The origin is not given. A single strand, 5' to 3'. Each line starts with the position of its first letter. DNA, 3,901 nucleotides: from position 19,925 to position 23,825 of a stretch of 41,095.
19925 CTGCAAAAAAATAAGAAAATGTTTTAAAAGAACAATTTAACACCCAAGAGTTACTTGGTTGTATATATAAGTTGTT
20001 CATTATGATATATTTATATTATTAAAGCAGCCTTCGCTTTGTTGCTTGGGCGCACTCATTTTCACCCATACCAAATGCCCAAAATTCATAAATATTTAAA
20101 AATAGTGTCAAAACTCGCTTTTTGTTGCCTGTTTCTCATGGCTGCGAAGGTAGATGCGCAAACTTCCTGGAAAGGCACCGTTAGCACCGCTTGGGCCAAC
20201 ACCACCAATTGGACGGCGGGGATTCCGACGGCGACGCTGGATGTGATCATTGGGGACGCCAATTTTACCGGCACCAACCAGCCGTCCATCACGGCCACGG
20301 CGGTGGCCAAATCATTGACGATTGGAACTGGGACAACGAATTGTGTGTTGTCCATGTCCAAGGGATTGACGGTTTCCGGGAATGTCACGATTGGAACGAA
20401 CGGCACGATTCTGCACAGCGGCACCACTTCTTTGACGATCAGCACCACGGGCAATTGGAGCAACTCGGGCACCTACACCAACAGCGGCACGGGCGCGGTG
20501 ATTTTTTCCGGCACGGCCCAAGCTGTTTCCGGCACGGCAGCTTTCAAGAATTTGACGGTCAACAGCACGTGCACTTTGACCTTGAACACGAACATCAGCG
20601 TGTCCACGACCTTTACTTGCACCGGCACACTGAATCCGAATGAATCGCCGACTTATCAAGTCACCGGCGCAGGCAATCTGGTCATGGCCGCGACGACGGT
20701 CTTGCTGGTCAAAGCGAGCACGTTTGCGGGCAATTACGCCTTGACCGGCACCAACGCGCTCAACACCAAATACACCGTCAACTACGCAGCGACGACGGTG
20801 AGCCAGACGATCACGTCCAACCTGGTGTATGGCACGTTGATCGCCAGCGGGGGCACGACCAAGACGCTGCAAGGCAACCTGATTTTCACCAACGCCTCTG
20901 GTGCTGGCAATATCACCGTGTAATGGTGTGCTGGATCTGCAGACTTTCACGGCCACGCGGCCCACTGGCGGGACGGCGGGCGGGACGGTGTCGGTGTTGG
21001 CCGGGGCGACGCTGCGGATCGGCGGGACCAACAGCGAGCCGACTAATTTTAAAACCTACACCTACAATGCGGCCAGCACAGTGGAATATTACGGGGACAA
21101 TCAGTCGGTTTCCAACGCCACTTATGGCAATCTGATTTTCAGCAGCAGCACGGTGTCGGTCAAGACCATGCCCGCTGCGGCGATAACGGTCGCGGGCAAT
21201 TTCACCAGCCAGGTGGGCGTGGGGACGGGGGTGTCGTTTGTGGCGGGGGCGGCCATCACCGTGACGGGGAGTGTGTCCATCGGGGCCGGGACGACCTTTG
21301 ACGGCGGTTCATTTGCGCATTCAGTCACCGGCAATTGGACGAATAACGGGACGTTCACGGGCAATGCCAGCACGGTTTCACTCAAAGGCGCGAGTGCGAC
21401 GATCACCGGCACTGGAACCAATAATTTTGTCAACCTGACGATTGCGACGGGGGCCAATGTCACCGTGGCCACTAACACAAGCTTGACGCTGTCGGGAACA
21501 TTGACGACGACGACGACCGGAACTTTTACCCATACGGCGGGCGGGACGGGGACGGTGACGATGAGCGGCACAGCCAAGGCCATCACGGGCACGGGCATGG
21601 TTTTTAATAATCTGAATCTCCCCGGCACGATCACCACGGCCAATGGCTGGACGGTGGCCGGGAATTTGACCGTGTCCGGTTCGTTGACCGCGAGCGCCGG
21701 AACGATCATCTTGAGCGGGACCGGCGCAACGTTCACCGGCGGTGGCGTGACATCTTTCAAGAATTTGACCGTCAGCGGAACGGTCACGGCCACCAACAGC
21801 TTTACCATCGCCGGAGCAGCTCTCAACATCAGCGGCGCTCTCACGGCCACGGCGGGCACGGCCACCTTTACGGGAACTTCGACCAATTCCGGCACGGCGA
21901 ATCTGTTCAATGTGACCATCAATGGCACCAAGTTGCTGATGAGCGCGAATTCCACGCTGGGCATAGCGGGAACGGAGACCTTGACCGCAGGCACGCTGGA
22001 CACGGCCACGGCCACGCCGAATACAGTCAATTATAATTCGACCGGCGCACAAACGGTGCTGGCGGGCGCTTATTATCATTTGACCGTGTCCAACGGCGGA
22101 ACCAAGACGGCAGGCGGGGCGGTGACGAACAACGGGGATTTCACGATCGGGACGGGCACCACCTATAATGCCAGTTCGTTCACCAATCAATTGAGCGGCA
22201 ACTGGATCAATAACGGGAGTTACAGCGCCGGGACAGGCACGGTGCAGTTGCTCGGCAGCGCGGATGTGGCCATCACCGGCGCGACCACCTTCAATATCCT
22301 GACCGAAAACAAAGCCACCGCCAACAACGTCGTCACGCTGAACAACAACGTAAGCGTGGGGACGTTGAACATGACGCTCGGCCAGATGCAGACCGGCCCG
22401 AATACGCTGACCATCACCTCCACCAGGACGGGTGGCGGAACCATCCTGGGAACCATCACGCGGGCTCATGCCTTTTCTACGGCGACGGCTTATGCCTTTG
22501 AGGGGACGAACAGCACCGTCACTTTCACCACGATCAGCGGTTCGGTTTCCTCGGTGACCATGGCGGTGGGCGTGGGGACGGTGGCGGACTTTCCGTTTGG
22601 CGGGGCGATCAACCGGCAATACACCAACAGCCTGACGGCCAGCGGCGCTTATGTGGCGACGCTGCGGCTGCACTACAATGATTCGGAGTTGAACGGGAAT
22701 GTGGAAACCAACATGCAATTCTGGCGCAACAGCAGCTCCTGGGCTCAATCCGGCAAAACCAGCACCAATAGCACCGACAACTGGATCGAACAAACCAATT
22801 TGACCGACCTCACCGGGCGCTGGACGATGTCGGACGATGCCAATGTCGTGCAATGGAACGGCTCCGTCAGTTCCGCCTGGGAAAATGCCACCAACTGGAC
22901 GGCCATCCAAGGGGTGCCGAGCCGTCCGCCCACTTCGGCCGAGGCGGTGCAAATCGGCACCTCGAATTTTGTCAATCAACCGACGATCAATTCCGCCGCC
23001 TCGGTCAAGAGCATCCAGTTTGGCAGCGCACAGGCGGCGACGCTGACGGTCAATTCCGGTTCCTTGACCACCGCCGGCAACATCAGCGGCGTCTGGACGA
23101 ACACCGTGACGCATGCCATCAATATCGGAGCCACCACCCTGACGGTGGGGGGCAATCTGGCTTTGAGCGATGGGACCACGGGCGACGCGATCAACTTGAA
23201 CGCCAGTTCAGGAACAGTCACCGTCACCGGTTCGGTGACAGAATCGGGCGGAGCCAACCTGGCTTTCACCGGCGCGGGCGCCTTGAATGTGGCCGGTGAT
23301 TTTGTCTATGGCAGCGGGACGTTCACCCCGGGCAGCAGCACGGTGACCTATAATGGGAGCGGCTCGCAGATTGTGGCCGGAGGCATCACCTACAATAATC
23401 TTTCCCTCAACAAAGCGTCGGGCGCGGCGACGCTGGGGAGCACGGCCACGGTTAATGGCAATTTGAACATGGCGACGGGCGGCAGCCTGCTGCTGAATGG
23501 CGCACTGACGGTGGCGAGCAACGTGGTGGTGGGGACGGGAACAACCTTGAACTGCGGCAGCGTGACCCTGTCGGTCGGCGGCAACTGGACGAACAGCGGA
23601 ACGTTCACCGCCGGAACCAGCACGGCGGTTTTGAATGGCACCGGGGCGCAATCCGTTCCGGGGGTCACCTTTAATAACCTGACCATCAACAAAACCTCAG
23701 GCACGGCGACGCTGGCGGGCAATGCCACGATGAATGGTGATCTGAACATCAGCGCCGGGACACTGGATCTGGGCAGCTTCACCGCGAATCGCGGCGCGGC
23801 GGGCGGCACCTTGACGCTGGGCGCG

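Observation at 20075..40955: Giant ~7,000-aa secreted protein with an unusual mixed module architecture fills half the window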

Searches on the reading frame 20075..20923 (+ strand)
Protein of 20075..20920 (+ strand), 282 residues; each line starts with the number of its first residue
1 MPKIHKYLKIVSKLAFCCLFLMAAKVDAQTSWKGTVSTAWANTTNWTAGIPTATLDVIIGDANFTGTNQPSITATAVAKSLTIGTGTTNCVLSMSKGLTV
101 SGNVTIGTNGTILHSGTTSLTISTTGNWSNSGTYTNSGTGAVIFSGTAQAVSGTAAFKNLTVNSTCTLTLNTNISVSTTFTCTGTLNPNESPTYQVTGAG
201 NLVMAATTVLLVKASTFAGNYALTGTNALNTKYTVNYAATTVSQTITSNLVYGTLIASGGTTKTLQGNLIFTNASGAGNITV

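Call 11: search_protein_families(library=pfam, proteins=[window:20075-20920:+], max_evalue=0.001)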
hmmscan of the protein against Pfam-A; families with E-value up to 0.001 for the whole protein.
window:20075-20920:+ (282 aa): 0 families

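Call 81: find_encoding_contigs(protein=window:20138-20923:+, flank=3000, max_places=10)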
Protein window:20138-20923:+ (261 aa): 4 contigs read that carry it; 4 places shown.
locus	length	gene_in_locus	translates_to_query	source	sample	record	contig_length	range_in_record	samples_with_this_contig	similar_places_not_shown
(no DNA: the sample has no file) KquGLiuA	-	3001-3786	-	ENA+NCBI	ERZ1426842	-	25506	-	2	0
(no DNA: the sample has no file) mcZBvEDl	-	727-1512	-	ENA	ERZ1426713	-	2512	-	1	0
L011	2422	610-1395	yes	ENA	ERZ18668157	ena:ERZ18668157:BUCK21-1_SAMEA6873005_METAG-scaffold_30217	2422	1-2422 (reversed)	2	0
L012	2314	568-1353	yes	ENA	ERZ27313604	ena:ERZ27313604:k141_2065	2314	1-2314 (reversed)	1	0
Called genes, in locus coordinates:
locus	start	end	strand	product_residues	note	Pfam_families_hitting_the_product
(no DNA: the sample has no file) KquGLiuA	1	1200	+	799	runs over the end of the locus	PF02190:LON_substr_bdg, PF00004:AAA, PF07728:AAA_5, PF22667:Lon_lid, PF05362:Lon_C, PF13541:ChlI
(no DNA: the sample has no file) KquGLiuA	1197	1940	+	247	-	PF17131:TP_0789-like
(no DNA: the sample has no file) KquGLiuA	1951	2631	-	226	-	PF02586:SRAP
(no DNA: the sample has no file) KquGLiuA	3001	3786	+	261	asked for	-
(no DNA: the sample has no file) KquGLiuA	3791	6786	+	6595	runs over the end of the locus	PF18957:RibLong (faint), PF18676:MBG_2, PF21640:LytM_N (faint), PF18676:MBG_2, PF01839:FG-GAP (faint), PF13517:FG-GAP_3, PF17963:Big_9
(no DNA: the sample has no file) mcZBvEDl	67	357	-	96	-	PF02586:SRAP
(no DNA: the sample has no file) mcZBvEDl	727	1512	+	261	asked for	-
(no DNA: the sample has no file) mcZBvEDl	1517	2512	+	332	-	?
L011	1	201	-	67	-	?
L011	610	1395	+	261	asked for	-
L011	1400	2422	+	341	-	?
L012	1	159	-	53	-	?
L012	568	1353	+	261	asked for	-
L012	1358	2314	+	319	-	?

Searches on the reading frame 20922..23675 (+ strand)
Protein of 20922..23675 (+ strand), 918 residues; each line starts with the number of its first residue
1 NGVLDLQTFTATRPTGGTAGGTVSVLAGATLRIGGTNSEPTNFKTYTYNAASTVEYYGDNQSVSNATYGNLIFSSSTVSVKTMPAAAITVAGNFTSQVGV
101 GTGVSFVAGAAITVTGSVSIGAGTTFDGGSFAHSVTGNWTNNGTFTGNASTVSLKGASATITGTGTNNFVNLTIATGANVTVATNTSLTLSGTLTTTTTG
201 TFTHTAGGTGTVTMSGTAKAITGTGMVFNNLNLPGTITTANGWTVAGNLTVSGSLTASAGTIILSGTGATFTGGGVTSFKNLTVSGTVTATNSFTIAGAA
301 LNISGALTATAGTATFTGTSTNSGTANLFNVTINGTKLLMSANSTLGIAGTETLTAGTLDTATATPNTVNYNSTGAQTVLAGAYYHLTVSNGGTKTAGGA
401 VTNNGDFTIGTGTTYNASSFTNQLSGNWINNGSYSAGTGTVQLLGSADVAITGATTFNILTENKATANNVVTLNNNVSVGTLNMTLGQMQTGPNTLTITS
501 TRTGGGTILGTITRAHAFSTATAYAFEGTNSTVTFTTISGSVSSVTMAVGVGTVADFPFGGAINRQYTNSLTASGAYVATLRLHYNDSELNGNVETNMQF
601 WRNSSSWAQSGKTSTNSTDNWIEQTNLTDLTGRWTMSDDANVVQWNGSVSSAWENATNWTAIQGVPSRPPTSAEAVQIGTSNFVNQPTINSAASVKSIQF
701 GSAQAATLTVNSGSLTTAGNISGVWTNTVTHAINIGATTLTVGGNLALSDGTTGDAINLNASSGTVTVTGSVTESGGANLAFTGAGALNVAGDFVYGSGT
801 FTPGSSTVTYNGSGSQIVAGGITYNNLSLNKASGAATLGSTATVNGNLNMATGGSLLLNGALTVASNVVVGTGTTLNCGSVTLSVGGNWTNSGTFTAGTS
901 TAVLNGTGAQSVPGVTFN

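Call 8: search_protein_families(library=pfam, proteins=[window:20922-23675:+], max_evalue=0.01)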
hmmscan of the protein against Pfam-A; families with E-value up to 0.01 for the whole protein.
window:20922-23675:+ (918 aa): 0 families

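Call 9: search_protein_families(library=ncbifam, proteins=[window:20922-23675:+], max_evalue=0.01)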
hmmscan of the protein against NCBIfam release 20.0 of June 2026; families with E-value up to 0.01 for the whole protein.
window:20922-23675:+ (918 aa): 0 families
